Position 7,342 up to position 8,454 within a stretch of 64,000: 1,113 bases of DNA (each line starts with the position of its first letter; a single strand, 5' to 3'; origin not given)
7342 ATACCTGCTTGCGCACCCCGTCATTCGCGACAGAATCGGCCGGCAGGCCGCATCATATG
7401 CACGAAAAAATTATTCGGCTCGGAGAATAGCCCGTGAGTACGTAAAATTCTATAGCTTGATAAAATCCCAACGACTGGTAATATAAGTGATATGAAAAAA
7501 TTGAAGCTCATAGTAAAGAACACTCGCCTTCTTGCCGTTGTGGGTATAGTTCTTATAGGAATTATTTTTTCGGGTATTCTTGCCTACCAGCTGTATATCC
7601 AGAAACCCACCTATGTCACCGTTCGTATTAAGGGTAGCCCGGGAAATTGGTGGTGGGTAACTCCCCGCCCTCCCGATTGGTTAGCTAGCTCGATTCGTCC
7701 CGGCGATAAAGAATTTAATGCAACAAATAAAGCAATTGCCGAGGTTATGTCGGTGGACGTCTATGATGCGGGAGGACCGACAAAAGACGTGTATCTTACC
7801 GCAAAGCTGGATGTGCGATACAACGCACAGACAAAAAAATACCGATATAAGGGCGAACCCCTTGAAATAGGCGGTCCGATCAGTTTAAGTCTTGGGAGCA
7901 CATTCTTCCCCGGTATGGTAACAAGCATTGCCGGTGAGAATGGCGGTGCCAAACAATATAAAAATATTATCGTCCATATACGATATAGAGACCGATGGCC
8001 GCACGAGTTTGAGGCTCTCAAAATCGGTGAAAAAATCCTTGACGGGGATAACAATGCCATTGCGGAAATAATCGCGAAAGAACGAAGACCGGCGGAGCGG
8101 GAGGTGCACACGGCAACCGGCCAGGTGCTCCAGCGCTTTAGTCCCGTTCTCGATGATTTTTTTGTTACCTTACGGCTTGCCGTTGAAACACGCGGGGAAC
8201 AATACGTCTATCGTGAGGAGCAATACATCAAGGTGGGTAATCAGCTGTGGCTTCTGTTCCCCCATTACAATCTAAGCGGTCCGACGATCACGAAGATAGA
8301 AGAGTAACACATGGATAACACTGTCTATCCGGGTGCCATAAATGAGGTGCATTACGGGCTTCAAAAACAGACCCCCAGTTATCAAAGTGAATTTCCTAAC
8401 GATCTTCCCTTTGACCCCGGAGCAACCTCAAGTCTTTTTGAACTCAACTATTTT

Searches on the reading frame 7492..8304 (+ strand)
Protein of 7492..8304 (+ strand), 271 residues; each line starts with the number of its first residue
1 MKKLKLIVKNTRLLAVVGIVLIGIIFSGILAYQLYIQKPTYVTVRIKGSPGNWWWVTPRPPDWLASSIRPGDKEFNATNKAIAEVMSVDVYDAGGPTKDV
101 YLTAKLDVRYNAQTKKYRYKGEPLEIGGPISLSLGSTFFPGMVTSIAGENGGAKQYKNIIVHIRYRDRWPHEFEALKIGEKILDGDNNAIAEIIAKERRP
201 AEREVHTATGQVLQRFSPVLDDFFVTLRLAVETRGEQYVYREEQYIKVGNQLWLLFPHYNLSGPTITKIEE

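Call 85: search_protein_families(library=pfam, proteins=[window:7492-8304:+], max_evalue=0.001)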
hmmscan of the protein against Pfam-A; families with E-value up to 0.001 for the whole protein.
window:7492-8304:+ (271 aa): 1 family
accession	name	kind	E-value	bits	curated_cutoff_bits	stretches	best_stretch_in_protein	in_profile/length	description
PF14221.11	DUF4330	-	1.2e-08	35.7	27.6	1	135-266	31-164/167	Domain of unknown function (DUF4330)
